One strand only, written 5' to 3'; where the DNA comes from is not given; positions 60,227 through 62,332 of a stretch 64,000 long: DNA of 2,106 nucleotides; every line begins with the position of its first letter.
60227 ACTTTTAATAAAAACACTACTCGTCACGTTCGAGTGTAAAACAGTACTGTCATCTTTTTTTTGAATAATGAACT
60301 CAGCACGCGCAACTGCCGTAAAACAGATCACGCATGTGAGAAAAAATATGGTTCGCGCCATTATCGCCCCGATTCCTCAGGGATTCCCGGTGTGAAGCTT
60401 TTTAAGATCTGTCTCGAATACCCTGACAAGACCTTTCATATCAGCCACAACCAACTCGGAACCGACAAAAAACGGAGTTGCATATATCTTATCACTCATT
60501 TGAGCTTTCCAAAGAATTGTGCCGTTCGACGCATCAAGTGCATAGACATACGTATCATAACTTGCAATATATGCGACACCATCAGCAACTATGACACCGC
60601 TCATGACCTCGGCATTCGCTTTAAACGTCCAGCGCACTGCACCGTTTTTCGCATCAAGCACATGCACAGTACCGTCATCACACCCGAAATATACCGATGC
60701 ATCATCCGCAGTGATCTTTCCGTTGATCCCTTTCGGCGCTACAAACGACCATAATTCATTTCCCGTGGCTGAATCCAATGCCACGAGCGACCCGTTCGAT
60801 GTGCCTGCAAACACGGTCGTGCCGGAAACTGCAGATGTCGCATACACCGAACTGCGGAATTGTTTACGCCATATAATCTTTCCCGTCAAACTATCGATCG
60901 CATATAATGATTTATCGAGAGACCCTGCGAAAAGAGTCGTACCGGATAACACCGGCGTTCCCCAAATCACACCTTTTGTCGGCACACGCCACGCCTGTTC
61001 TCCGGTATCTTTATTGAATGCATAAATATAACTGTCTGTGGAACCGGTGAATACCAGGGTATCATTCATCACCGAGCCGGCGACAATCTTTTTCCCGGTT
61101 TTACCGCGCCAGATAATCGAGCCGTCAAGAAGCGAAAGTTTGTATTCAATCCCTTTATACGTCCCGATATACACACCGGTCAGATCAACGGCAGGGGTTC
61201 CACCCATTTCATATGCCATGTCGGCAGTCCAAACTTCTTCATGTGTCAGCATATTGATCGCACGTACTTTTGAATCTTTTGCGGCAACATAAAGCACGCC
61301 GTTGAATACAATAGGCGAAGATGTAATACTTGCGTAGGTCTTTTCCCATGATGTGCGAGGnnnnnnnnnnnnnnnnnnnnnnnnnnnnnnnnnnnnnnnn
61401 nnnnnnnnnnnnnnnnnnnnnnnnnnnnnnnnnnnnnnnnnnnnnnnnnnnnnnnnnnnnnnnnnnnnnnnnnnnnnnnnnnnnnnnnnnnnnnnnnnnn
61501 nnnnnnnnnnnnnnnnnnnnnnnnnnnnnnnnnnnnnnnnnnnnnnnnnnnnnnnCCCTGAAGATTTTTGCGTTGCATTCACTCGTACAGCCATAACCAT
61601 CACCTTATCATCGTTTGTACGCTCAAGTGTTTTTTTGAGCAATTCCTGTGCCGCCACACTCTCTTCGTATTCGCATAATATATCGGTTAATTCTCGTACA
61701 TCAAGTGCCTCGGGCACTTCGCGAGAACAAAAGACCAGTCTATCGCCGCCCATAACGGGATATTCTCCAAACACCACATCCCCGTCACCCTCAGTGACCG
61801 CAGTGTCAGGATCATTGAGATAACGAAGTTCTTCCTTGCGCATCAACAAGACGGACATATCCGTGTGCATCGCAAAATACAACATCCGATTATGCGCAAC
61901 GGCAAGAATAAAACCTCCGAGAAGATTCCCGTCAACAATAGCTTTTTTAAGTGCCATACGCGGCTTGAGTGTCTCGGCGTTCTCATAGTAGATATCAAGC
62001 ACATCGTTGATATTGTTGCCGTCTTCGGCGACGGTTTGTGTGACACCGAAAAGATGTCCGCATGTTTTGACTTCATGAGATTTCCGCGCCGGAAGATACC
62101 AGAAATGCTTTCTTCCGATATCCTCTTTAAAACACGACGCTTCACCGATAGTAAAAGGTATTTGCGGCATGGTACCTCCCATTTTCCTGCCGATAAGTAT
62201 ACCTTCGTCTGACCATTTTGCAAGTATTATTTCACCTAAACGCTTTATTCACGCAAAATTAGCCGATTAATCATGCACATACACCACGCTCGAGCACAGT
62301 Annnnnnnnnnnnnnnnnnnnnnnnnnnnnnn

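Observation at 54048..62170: Pseudophosphatase-TM-PQQ-propeller receptor heading a peptidoglycan-remodelling/secA operon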

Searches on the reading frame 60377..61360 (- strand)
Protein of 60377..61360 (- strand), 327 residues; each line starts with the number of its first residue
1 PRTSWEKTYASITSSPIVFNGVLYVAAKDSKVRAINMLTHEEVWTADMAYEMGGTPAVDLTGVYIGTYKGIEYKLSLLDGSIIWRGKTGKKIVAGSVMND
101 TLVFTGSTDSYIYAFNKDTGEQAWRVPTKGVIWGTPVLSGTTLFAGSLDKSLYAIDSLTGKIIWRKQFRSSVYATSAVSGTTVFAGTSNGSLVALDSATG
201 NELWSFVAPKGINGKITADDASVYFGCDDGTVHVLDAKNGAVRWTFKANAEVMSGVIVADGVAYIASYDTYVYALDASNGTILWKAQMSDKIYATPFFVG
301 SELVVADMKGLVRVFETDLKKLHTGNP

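Call 54: search_solved_structures(query=window:60377-61360:-, max_evalue=0.00001)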
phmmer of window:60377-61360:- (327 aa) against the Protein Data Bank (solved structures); distinct sequences matched with E-value up to 0.00001: 71 (the best 60 are shown).
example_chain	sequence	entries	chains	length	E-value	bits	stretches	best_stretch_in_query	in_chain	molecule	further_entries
6tjh_A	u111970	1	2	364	1.5e-59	205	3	78-276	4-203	Cake9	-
6tji_A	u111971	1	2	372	2.2e-59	204.5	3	72-276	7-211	Cake10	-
8prj_A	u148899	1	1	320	6e-46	160.3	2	99-297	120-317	v31Bagel8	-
6tjg_A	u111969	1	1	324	3.2e-44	154.6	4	78-156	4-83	Cake8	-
7awz_A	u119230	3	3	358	5.6e-34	121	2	78-298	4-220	Scone-E | SconeE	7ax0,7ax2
6tjf_A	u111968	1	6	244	8e-34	120.5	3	77-156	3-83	Cake6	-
7awy_A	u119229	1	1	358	5.6e-31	111.1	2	78-277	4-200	Scone-R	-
7eq5_A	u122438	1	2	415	1.1e-28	103.6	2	103-270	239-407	Membrane associated protein kinase with beta-propeller domain, pyrrolo-quinoline quinone b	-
7evf_AA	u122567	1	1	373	2.1e-28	102.7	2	103-270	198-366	PQQ_3 domain-containing protein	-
6tje_A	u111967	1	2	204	3.5e-28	102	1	77-276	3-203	Cake5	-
3hxj_A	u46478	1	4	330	3.6e-27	98.7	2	56-277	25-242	Pyrrolo-quinoline quinone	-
7dxn_A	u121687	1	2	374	2.3e-26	96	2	103-270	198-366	Membrane associated protein kinase with beta-propeller domain, pyrrolo-quinoline quinone b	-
6tjd_A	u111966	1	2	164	3.5e-23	85.5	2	77-156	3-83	Cake4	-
6tjc_A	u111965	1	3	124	3.7e-22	82.2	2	77-156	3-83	Cake3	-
3p1l_A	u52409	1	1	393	1e-19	74.2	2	127-289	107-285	Lipoprotein yfgL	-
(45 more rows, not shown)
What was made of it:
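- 60380..61354 (-): X residues ~273-597: extracytoplasmic PQQ-like beta-propeller with eight repeats of the (Y/V)A(L/I)Dxx(T/N)Gxx(L/I)W type, counted by eye. PDB relatives are kinase-linked PQQ propellers and BamB (call 54).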

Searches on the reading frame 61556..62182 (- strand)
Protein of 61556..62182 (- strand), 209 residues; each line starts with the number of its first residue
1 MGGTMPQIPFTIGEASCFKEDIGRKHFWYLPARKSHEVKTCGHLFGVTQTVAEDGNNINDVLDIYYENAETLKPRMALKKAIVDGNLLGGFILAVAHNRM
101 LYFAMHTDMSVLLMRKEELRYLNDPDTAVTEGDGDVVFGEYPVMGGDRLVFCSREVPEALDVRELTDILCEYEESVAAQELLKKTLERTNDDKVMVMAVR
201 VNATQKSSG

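Call 5: search_protein_families(library=pfam, proteins=[window:61556-62182:-], max_evalue=10)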
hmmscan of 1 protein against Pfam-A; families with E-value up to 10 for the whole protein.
seq(209 aa): 1 family
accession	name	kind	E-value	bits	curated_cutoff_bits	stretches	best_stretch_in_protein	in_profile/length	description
PF25773.1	TPR_ANAPC2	-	0.0095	16.4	27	1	159-203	18-62/111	ANAPC2-like, TPR repeats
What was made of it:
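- On PPM/PP2C phosphatases (sequence level): No Pfam hit even at E = 10 (call 5).
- Checked: No Pfam PP2C model detects the domain (call 5).
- No PP2C Pfam model matches, even at E = 10 (call 5).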

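Call 6: search_solved_structures(query=window:61556-62182:-, max_evalue=10, show_alignments=3)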
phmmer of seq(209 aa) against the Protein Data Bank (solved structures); distinct sequences matched with E-value up to 10: 1.
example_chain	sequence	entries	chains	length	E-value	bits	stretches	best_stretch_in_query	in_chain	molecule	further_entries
6k8z_A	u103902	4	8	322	1.4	11.8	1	130-164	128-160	Pyridoxal kinase, putative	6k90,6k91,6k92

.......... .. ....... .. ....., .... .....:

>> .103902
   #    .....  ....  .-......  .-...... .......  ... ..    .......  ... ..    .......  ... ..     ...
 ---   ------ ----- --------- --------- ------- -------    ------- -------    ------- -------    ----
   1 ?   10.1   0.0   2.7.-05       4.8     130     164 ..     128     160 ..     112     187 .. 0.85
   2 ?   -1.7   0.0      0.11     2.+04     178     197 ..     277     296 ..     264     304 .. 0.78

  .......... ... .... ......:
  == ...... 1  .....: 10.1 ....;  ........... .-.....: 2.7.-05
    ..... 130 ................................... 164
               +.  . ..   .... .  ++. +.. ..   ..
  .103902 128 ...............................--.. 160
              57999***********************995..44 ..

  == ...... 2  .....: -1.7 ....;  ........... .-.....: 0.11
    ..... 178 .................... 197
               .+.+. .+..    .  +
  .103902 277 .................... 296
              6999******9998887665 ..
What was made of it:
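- Tried and rejected: Single-sequence searches with the N-domain found nothing useful: Pfam at E = 10 (call 5) and PDB phmmer (call 6).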

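Call 21: search_solved_structures(query=A3, max_evalue=10, show_alignments=4)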
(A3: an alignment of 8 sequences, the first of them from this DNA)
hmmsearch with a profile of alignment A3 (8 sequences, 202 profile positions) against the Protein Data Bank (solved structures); distinct sequences matched with E-value up to 10: 5.
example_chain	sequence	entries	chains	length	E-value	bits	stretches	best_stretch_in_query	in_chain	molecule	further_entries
2j82_A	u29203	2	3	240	0.056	16.1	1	141-197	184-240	PROTEIN SERINE-THREONINE PHOSPHATASE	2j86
5iti_A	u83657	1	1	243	0.058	16.1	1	141-197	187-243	Protein serin-threonin phosphatase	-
2xzv_A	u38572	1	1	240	0.058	16.1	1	141-197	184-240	PROTEIN SERIN-THREONIN PHOSPHATASE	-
5d2u_A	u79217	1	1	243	0.058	16.1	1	141-197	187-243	Protein serin-threonin phosphatase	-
2y09_A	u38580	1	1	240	0.065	15.9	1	141-197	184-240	PROTEIN SERIN-THREONIN PHOSPHATASE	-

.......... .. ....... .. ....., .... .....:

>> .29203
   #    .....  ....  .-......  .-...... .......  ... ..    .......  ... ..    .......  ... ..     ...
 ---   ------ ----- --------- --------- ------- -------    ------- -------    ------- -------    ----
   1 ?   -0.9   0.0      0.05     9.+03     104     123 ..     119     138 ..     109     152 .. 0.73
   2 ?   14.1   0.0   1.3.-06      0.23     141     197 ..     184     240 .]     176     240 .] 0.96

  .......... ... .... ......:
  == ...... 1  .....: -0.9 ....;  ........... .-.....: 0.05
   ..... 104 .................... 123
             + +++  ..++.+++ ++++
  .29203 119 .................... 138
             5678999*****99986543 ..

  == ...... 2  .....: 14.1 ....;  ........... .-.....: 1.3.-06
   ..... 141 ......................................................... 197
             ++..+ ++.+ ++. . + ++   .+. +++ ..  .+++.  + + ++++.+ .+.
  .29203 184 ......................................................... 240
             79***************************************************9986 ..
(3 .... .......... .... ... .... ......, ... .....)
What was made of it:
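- The family profile against 177,635 PDB sequences returns only the PP2C tPphA, aligned in register at motifs 8-11 (call 21).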

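Call 22: find_homologous_proteins(query=A3, max_evalue=0.01)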
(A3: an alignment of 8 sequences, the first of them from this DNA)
Query A3 (8 sequences): 1695 candidates shared short words with the query, none scored E <= 0.01.

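Call 30: predict_structure(alignment_id=A3)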
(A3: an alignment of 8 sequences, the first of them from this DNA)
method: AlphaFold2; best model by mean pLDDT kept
length: 202 residues; sequences in the alignment: 8
mean_pLDDT: 85.6   pTM: 0.84
mean pLDDT of the five models: 85.6, 84.8, 84.0, 83.6, 83.4
residues with pLDDT >= 90: 104; 70-90: 72; 50-70: 22; < 50: 4
segments of 3 or more residues with pLDDT < 50: none
pLDDT, mean of each block of 10 residues (from residue 1): 72 76 72 76 76 79 89 92 87 91 94 90 81 92 93 94 95 96 90 87 40
secondary structure, 60 per line:
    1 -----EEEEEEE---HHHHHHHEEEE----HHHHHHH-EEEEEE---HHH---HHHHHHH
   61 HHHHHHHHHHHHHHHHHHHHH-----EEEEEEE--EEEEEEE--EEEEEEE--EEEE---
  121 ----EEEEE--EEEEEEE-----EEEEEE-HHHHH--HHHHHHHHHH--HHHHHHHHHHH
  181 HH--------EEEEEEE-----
elements in order: E6-12 H16-22 E23-26 H31-37 E39-44 H54-81 E87-93 E96-102 E105-111 E114-117 E125-129 E132-138 E144-149 H151-155 H158-167 H170-182 E191-197
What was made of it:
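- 61571..62170 (-): X residues 1-200: cytoplasmic PP2C-fold domain. It has no flap and no DGxGG motif, and R150 sits at the SDG Asp position. The AF2 model has pLDDT 85.6 (call 30).
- On PPM/PP2C phosphatases (fold level): The AF2 model has pLDDT 85.6 and pTM 0.84 (call 30).
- The AF2 model built from 8 sequences has pLDDT 85.6 and pTM 0.84 (call 30).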

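Call 32: fold_search(model_id=the predicted structure, library=pdb)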
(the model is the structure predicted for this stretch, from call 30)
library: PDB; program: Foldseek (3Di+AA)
matches with E <= 10: 873; with E <= 0.001: 144
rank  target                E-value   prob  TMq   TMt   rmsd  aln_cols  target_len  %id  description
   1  6jkv_A                5.0e-11  1.00  0.59  0.53   7.0       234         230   14  PppA, a key regulatory component of T6SS in Pseudomonas aeruginosa (released 2019-06-26)
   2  2j86_B                9.8e-11  1.00  0.62  0.54   6.0       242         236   12  Structural analysis of the PP2C Family Phosphatase tPphA of Thermosynechococcus elongatus (released 2007-11-06)
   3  2j86_A                1.3e-10  1.00  0.64  0.56   5.8       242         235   12  Structural analysis of the PP2C Family Phosphatase tPphA of Thermosynechococcus elongatus (released 2007-11-06)
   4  5d2u                  2.4e-10  1.00  0.62  0.53   5.7       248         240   12  Crystal structure of tPphA Variant - H39A (released 2016-05-04)
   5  6jkv_B                4.0e-10  1.00  0.56  0.51   7.4       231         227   14  PppA, a key regulatory component of T6SS in Pseudomonas aeruginosa (released 2019-06-26)
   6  2xzv                  4.5e-10  1.00  0.65  0.56   6.3       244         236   14  The cyanobacterial PP2C-like phosphatase tPphA requires three metals in the catalytic center for efficient catalysis (released 2011-02-09)
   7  2j82                  4.5e-10  1.00  0.60  0.56   6.5       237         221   15  Structural analysis of the PP2C Family Phosphatase tPphA from Thermosynechococcus elongatus (released 2007-11-06)
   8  2y09                  5.4e-10  1.00  0.63  0.55   5.4       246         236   12  The cyanobacterial PP2C-like phosphatase tPphA requires three metals in the catalytic center for efficient catalysis (released 2011-02-09)
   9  5iti                  9.9e-10  1.00  0.62  0.54   6.5       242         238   13  A cynobacterial PP2C (tPphA) structure (released 2016-05-04)
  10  1txo_A                1.1e-09  1.00  0.63  0.55   6.0       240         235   12  Crystal structure of the Mycobacterium tuberculosis serine/threonine phosphatase PstP/Ppp at 1.95 A. (released 2004-11-23)
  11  2cm1                  1.4e-09  1.00  0.60  0.54   6.8       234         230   14  Crystal structure of the catalytic domain of serine threonine protein phosphatase PstP in complex with 2 Manganese ions. (released 2007-06-12)
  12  6ae9_A                4.3e-09  1.00  0.60  0.49   7.1       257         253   16  X-ray structure of the photosystem II phosphatase PBCP (released 2019-01-02)
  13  1txo_B                7.4e-09  1.00  0.62  0.54   6.1       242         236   12  Crystal structure of the Mycobacterium tuberculosis serine/threonine phosphatase PstP/Ppp at 1.95 A. (released 2004-11-23)
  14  2jfs                  1.3e-08  1.00  0.59  0.52   5.5       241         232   12  Crystal structure of the PPM Ser-Thr phosphatase MsPP from Mycobacterium smegmatis in complex with cacodylate (released 2007-07-24)
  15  2jfr                  2.0e-08  1.00  0.58  0.51   5.9       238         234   11  Crystal structure of the PPM Ser-Thr phosphatase MsPP from Mycobacterium smegmatis in complex with phosphate at 0.83 A r (released 2007-07-24)
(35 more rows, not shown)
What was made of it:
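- On PPM/PP2C phosphatases (fold level): Foldseek's top 50 PDB hits are all PPM/PP2C, E 5e-11 to 5e-7, probability 1.00, TMq 0.55-0.67 (call 32).
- Foldseek's top 50 PDB matches are all PPM/PP2C, E down to 5e-11, TM 0.55-0.67 (call 32).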
